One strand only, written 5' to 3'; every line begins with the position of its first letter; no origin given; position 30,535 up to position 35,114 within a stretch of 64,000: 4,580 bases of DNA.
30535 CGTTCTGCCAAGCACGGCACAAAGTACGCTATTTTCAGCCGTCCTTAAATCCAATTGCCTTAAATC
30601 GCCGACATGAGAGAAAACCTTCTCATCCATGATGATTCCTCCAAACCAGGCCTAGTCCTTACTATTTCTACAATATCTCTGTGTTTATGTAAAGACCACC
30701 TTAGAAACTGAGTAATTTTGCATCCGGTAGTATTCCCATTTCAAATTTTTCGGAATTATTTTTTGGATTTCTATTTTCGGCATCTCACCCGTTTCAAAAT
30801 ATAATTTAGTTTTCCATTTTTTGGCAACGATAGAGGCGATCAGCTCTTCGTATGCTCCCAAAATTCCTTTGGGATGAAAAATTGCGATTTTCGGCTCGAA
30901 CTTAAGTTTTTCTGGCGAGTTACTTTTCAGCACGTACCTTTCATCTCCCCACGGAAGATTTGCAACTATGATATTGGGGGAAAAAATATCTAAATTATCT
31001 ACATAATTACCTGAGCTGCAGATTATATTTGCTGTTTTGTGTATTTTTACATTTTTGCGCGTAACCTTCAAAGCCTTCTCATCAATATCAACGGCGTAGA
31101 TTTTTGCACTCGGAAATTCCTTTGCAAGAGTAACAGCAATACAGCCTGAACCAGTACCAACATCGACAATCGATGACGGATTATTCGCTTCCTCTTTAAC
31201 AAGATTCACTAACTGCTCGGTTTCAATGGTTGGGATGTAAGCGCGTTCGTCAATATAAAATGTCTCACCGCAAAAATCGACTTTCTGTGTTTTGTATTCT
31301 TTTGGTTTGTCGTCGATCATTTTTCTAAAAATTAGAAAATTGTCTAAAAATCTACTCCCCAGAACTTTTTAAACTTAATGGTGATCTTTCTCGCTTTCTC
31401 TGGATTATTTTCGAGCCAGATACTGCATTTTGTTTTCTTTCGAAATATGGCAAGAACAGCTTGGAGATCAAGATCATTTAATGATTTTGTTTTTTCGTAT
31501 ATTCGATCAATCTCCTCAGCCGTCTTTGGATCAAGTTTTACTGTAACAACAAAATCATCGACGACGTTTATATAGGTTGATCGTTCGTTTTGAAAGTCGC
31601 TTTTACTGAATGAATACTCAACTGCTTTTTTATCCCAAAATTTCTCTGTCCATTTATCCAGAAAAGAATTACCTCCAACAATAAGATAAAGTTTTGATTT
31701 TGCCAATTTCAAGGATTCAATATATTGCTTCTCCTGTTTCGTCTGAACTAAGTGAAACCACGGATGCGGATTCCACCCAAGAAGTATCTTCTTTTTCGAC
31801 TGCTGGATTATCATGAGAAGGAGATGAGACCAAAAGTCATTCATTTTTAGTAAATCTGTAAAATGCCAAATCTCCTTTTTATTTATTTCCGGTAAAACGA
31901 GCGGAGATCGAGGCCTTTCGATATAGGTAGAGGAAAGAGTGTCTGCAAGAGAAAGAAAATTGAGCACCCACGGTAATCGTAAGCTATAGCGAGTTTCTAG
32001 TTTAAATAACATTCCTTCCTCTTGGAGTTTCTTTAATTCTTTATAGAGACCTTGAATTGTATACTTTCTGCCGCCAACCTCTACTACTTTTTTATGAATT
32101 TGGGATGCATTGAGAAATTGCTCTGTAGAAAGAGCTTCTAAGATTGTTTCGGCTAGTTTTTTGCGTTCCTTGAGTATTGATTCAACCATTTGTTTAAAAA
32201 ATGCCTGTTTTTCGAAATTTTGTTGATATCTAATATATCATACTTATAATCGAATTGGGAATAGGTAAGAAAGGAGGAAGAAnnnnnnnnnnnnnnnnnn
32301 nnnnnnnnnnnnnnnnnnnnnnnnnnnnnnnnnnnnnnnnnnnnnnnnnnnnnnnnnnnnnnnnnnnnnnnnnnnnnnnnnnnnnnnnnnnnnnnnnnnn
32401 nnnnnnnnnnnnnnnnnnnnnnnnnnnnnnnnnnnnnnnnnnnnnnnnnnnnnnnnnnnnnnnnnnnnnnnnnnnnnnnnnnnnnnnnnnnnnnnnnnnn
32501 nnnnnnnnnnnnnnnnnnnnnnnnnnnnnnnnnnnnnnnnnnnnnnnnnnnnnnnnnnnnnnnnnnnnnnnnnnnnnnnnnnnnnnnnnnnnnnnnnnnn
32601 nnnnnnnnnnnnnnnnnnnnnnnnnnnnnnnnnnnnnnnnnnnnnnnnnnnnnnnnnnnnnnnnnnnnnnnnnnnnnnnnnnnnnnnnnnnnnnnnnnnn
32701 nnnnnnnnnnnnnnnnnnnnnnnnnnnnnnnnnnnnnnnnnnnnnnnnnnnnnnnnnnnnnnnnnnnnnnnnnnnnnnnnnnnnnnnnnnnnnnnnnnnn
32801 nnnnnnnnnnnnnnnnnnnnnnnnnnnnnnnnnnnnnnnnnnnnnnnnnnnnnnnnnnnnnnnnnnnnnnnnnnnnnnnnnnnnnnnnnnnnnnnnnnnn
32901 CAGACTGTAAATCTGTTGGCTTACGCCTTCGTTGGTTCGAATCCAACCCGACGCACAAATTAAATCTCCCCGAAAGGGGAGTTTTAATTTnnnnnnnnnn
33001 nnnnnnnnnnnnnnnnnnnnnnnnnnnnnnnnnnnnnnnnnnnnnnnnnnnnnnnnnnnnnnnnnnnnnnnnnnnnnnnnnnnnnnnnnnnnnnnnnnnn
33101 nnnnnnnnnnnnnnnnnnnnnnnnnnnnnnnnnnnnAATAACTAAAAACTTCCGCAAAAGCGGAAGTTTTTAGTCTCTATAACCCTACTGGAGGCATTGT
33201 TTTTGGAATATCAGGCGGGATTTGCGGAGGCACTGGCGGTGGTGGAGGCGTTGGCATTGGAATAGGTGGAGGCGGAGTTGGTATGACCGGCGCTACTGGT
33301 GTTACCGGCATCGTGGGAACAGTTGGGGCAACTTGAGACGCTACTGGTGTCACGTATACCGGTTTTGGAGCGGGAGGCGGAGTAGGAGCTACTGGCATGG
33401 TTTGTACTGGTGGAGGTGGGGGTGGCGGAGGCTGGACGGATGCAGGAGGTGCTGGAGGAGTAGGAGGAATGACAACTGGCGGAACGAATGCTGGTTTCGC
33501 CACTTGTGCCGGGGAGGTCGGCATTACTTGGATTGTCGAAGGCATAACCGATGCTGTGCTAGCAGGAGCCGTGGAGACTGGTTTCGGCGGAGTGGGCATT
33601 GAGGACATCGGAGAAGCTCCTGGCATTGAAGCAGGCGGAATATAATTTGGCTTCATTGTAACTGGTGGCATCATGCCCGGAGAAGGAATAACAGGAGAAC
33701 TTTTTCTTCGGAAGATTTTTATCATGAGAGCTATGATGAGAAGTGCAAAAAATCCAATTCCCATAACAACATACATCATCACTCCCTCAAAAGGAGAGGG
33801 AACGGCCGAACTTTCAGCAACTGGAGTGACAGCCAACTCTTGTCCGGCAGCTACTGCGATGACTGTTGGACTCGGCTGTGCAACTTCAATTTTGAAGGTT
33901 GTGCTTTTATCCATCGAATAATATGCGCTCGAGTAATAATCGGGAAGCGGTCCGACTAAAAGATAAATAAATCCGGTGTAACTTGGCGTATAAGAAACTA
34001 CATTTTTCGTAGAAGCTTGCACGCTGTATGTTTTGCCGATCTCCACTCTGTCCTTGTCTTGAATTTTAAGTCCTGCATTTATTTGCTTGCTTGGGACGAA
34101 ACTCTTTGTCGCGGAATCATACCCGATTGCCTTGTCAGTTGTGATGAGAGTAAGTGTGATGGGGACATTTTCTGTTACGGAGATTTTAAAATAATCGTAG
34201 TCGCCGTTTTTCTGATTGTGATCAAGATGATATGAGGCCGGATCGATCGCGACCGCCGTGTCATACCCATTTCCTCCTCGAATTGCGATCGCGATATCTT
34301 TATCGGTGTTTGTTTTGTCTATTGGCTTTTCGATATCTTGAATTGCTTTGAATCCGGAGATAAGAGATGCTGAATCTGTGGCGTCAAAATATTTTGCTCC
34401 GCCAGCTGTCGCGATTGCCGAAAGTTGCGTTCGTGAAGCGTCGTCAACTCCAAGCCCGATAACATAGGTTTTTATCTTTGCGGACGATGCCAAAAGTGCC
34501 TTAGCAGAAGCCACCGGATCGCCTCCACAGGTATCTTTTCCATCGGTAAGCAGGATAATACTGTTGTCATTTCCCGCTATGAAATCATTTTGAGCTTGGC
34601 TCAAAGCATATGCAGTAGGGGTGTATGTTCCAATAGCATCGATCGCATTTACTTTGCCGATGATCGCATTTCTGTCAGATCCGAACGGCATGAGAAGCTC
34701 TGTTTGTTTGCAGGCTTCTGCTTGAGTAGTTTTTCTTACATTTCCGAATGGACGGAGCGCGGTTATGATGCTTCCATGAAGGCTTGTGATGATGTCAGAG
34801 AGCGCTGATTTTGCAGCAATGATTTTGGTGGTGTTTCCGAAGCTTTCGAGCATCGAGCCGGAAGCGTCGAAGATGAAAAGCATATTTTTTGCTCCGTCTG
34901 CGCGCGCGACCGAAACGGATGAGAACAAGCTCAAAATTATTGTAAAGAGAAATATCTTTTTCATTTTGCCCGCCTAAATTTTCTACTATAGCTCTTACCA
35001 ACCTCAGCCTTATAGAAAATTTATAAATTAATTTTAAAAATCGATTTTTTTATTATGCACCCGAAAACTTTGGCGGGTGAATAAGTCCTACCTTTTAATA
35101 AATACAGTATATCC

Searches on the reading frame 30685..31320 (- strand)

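Call 8: search_protein_families(library=pfam, proteins=[window:30685-31320:-], max_evalue=0.001)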
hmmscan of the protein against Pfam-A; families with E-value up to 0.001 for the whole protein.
window:30685-31320:- (211 aa): 18 families
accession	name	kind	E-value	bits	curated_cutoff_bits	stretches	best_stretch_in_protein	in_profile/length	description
PF05175.20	MTS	-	2.4e-12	47.3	23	1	37-125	23-109/170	Methyltransferase small domain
PF06325.19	PrmA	-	3.1e-11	43.7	22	1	41-121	155-233/296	Ribosomal protein L11 methyltransferase (PrmA)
PF13847.12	Methyltransf_31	-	1.1e-07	32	27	1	50-103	6-60/145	Methyltransferase domain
PF13649.12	Methyltransf_25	-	2.6e-07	31.7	27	1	51-101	1-50/97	Methyltransferase domain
PF09445.16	Methyltransf_15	-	5.4e-07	29.8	22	1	50-131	3-88/165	RNA cap guanine-N2 methyltransferase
PF02390.23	Methyltransf_4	-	8.2e-07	29.1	24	1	50-116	4-71/173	Putative methyltransferase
PF12847.13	Methyltransf_18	-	5.9e-06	26.8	27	1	40-103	7-71/151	Methyltransferase domain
PF02475.24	TRM5-TYW2_MTfase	-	9.8e-06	26.1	28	1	42-102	31-91/164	TRM5/TYW2 methyltransferase domain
PF02384.22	N6_Mtase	-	5.4e-05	23.1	20.4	1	29-150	30-157/311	N-6 DNA Methylase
PF08241.18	Methyltransf_11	-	6.6e-05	23.9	21.2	1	52-102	1-49/95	Methyltransferase domain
PF10294.15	Methyltransf_16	-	6.7e-05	23.2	21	1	41-102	40-103/174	Lysine methyltransferase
PF02005.22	TRM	-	8.9e-05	22.3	27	1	37-102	39-105/376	N2,N2-dimethylguanosine tRNA methyltransferase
PF08242.18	Methyltransf_12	-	0.00015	22.8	30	1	52-92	1-41/98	Methyltransferase domain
PF01170.24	UPF0020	-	0.00017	21.8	22.3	1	68-126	74-133/197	RMKL-like, methyltransferase domain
PF01209.24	Ubie_methyltran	-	0.00017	21.5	20.1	1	45-100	45-101/233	ubiE/COQ5 methyltransferase family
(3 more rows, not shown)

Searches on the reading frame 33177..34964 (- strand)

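Call 9: search_protein_families(library=pfam, proteins=[window:33177-34964:-], max_evalue=0.001)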
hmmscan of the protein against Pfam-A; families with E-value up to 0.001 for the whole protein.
window:33177-34964:- (595 aa): 2 families
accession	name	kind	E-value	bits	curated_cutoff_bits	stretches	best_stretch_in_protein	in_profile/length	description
PF00092.34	VWA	-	9.1e-11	42.7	23.8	1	27-201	1-168/174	von Willebrand factor type A domain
PF13519.12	VWA_2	-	6.9e-08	33.5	27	1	28-143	1-107/107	von Willebrand factor type A domain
